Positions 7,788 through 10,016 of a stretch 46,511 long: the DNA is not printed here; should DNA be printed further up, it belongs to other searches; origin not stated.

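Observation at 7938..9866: GT4 glycosyltransferase fused in-frame to GmhA sedoheptulose-7-phosphate isomerase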

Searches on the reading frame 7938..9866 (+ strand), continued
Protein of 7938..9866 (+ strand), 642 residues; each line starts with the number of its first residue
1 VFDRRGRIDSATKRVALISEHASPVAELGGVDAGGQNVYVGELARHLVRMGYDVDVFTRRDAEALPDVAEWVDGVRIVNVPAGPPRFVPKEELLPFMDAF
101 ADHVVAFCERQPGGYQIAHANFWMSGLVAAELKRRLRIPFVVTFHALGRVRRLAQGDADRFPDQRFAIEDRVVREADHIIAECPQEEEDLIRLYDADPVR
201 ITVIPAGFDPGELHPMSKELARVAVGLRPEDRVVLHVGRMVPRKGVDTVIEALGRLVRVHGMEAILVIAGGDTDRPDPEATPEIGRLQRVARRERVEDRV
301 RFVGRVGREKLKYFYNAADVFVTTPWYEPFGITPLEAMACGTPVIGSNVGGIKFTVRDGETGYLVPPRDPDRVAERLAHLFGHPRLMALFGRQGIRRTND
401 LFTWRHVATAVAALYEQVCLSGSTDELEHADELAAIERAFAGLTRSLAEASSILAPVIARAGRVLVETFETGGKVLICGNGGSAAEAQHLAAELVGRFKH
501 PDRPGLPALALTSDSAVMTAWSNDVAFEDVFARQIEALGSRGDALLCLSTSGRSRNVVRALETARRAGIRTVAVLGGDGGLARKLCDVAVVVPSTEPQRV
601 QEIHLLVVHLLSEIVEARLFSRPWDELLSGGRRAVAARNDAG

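Call 15: find_encoding_contigs(protein=P0036, flank=10000, max_places=2)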
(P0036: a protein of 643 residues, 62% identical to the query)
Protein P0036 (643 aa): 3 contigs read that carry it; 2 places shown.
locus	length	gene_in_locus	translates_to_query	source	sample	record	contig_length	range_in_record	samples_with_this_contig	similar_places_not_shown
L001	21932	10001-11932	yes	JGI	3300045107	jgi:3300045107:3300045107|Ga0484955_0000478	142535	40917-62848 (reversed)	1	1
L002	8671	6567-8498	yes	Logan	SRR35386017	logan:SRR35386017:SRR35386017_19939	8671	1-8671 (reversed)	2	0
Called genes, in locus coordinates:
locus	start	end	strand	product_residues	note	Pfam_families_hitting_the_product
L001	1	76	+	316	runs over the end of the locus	PF12146:Hydrolase_4, PF00561:Abhydrolase_1, PF12697:Abhydrolase_6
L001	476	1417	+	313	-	PF03851:UvdE, PF01261:AP_endonuc_2 (faint)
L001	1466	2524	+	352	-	PF23441:SDR (weak), PF00106:adh_short, PF08659:KR, PF13561:adh_short_C2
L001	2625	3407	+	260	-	PF00106:adh_short, PF08659:KR, PF23441:SDR, PF13561:adh_short_C2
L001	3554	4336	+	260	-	PF11127:YgaP-like_TM, PF10604:Polyketide_cyc2, PF03364:Polyketide_cyc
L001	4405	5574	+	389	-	PF08240:ADH_N, PF00107:ADH_zinc_N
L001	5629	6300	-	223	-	PF00857:Isochorismatase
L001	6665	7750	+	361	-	PF01075:Glyco_transf_9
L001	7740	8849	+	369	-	PF01075:Glyco_transf_9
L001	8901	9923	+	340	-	PF13524:Glyco_trans_1_2 (weak), PF13692:Glyco_trans_1_4, PF00534:Glycos_transf_1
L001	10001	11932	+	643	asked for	PF08323:Glyco_transf_5 (weak), PF20706:GT4-conflict, PF13439:Glyco_transf_4, PF13579:Glyco_trans_4_4, PF00534:Glycos_transf_1, PF13692:Glyco_trans_1_4, PF13580:SIS_2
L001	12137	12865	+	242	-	PF00106:adh_short, PF08659:KR, PF13561:adh_short_C2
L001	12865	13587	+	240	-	PF08645:PNK3P, PF00702:Hydrolase, PF13419:HAD_2 (weak), PF13242:Hydrolase_like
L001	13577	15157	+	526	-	PF00294:PfkB, PF01467:CTP_transf_like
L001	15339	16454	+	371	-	PF01075:Glyco_transf_9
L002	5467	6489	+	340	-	PF13524:Glyco_trans_1_2 (weak), PF13692:Glyco_trans_1_4, PF00534:Glycos_transf_1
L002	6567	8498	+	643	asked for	PF08323:Glyco_transf_5 (weak), PF20706:GT4-conflict, PF13439:Glyco_transf_4, PF13579:Glyco_trans_4_4, PF00534:Glycos_transf_1, PF13692:Glyco_trans_1_4, PF13580:SIS_2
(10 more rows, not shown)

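Call 16: find_encoding_contigs(protein=P0116, flank=10000, max_places=2)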
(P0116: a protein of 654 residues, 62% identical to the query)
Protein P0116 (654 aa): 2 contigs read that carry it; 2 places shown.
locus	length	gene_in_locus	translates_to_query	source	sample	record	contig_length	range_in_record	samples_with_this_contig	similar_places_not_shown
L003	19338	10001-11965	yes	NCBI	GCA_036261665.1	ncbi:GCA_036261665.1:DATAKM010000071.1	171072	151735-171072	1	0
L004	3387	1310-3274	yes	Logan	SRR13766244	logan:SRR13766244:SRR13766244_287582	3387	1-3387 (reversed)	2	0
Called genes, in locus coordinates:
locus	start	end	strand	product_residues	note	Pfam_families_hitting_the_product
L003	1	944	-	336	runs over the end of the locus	PF01551:Peptidase_M23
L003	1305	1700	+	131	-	PF06150:ChaB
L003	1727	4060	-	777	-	PF01590:GAF, PF13185:GAF_2, PF13492:GAF_3, PF08448:PAS_4, PF01590:GAF, PF13185:GAF_2, PF13492:GAF_3, PF00512:HisKA, +2 more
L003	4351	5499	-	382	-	PF02547:Queuosine_synth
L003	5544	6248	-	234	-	PF00106:adh_short, PF08659:KR, PF13561:adh_short_C2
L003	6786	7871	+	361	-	PF01075:Glyco_transf_9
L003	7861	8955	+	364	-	PF01075:Glyco_transf_9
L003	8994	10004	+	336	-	PF13692:Glyco_trans_1_4, PF13524:Glyco_trans_1_2 (faint), PF00534:Glycos_transf_1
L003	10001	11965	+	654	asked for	PF08323:Glyco_transf_5 (weak), PF20706:GT4-conflict, PF13439:Glyco_transf_4, PF13579:Glyco_trans_4_4, PF00534:Glycos_transf_1, PF13692:Glyco_trans_1_4, PF13580:SIS_2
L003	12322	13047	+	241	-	PF00106:adh_short, PF08659:KR, PF13561:adh_short_C2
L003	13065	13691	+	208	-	PF08645:PNK3P, PF00702:Hydrolase, PF13419:HAD_2, PF13242:Hydrolase_like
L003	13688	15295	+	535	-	PF00294:PfkB, PF08543:Phos_pyr_kin (faint), PF01467:CTP_transf_like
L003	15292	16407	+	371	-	PF01075:Glyco_transf_9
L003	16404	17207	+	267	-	PF00535:Glycos_transf_2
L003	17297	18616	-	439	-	PF06738:ThrE, PF12821:ThrE_2 (weak), PF06738:ThrE, PF12821:ThrE_2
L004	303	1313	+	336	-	PF13692:Glyco_trans_1_4, PF13524:Glyco_trans_1_2 (faint), PF00534:Glycos_transf_1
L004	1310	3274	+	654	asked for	PF08323:Glyco_transf_5 (weak), PF20706:GT4-conflict, PF13439:Glyco_transf_4, PF13579:Glyco_trans_4_4, PF00534:Glycos_transf_1, PF13692:Glyco_trans_1_4, PF13580:SIS_2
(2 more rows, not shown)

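Call 25: find_related_loci(query=window:7938-9866:+, collection=genome_contigs, flank=10000)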
Query window:7938-9866:+ (642 aa) in genome_contigs; peptide patterns used: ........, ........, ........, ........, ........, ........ (x = any residue, [..] = any of these).
599 stretches matched a pattern (row limit reached: there are more); 575 encode a relative of the query (tblastn E <= 1e-3); the best 80 are kept; 80 distinct loci.
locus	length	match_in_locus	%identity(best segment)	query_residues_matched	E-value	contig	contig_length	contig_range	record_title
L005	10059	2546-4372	66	13-624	0e+0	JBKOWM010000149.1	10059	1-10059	MAG: Actinomycetota bacterium isolate GM_EKS_MAG_00017 GM_EKS_000000052921, whole genome shotgun sequence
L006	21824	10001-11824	64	12-619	0e+0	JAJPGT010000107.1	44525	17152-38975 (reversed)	MAG: Proteobacteria bacterium isolate Centralia_MAG_106 k107_16275043, whole genome shotgun sequence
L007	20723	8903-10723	65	14-620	0e+0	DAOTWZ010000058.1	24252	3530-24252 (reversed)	MAG TPA_asm: Dehalococcoidia bacterium isolate H17_190 k77_218499, whole genome shotgun sequence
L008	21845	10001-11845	63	3-620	0e+0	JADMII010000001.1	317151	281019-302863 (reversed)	MAG: Dehalococcoidia bacterium isolate MAG008 NODE_23_length_317151_cov_17.169539, whole genome shotgun sequence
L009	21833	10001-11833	61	13-623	0e+0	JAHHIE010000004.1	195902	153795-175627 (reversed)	MAG: Stenomitos rutilans HA7619-LM2 scaffold_42_c1, whole genome shotgun sequence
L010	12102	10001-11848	58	1-619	0e+0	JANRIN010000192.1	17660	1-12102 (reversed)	MAG: Leptolyngbyaceae cyanobacterium bins.302 k141_3920536, whole genome shotgun sequence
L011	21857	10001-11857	58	12-621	0e+0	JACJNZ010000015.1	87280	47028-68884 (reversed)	Cyanobacteria bacterium FACHB-502 contig15, whole genome shotgun sequence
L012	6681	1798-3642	61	12-636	0e+0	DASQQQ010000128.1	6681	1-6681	MAG TPA_asm: Actinomycetota bacterium isolate SMAG_U10861 k141_4705, whole genome shotgun sequence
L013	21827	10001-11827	59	12-621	0e+0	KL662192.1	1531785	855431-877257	Leptolyngbya sp. JSC-1 genomic scaffold Osccy1DRAFT_CYJSC1_DRAF_scaffold00139.2, whole genome shotgun sequence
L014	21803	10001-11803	58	9-617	0e+0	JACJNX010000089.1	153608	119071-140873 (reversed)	Cyanobacteria bacterium FACHB-63 contig89, whole genome shotgun sequence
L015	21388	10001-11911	57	10-625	0e+0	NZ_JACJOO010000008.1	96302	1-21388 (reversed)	Leptolyngbya sp. FACHB-8 contig8, whole genome shotgun sequence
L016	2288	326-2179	58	4-623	0e+0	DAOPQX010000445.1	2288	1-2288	MAG TPA_asm: Vicinamibacterales bacterium isolate AMR_MDS_1511 NODE_51058_length_2288_cov_3.399015, whole genome shotgun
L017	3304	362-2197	58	13-624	0e+0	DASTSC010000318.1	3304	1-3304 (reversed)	MAG TPA_asm: Candidatus Limnocylindrales bacterium isolate SMAG_U2270 k141_403469, whole genome shotgun sequence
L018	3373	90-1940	57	7-626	0e+0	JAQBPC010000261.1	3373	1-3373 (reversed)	MAG: Chloroflexota bacterium isolate RYN_337 scaffold_1582669, whole genome shotgun sequence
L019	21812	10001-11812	53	13-616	0e+0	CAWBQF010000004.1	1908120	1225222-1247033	MAG: uncultured Chloroflexia bacterium isolate MFD01721.bin.2.163 genome assembly, contig: contig_3544, whole genome sho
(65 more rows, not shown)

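Call 30: search_solved_structures(query=window:7938-9866:+, max_evalue=0.00001, show_alignments=0)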
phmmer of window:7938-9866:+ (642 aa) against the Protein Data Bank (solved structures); distinct sequences matched with E-value up to 0.00001: 86 (the best 60 are shown).
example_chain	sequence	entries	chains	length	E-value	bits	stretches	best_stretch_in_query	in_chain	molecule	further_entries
6kih_A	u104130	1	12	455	1.4e-77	264.6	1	11-435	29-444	Tll1590 protein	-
3c48_A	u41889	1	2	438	1.8e-63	218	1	13-425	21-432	Predicted glycosyltransferases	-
3c4q_A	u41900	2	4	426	2.5e-63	217.5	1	14-426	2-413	Predicted glycosyltransferases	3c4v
1tk9_A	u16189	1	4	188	6.6e-48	166.6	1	446-616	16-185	Phosphoheptose isomerase 1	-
1x92_A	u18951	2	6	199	2.5e-44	154.8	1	430-621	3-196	PHOSPHOHEPTOSE ISOMERASE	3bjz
5by2_A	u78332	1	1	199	3.4e-44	154.3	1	436-621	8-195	Phosphoheptose isomerase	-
2x3y_A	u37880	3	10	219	4.4e-44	154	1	443-622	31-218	PHOSPHOHEPTOSE ISOMERASE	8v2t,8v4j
2xbl_A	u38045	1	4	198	4.5e-44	154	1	444-622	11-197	PHOSPHOHEPTOSE ISOMERASE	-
5lu5_A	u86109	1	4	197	1.2e-43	152.5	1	444-622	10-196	Phosphoheptose isomerase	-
5ltz_A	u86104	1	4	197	1.3e-43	152.4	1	444-622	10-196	Phosphoheptose isomerase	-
5lu7_A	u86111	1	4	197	1.4e-43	152.4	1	444-622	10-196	Phosphoheptose isomerase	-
5lu6_A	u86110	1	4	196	8.3e-43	149.8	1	444-621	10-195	Phosphoheptose isomerase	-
4u6n_A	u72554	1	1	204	1.9e-40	142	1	436-622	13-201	DnaA initiator-associating protein DiaA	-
2yva_A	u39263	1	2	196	2.8e-40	141.4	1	444-622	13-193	DnaA initiator-associating protein diaA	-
3trj_A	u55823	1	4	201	3.6e-40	141.1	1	437-621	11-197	Phosphoheptose isomerase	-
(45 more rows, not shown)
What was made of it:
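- The best PDB hits are TeSPS and MshA (call 30).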

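Call 41: search_protein_representatives(protein=window:7938-9866:+)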
Query: 642 residues. Proteins with E-value up to 0.001 (for the whole library): 343945; up to 1e-10: 84041; up to 1e-30: 2729. The best 150 are listed.
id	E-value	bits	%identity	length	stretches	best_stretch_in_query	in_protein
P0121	3.3e-258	874.6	60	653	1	12-634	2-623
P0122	8.4e-203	691.5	52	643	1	13-622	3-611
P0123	9.8e-196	668.2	53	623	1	14-626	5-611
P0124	2.4e-183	627.3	49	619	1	12-617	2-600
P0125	1.6e-173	594.8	45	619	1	13-621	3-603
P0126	1.5e-172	591.6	56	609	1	12-497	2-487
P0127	7.8e-158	543.0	46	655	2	280-621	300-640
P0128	6.7e-157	539.9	55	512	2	168-426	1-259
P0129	9.3e-157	539.4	61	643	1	13-418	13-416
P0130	2.4e-149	515.0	57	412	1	28-422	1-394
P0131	3.1e-149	514.6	59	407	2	289-558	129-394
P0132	8.1e-145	500.0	53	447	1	13-419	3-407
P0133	6.6e-144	497.0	53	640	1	12-428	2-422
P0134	4.7e-143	494.2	53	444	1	13-421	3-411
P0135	5.9e-137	474.0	58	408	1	240-621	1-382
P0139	1.4e-128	446.3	55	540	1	11-419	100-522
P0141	2.1e-123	429.3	51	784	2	12-275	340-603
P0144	6.3e-117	407.9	51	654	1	14-419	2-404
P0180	1.6e-87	310.7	61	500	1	14-255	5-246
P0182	2.1e-87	310.3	43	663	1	14-422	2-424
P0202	1.5e-80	287.7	44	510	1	13-417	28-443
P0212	7.2e-79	282.2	38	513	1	12-441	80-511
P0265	3.8e-72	259.9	51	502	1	14-300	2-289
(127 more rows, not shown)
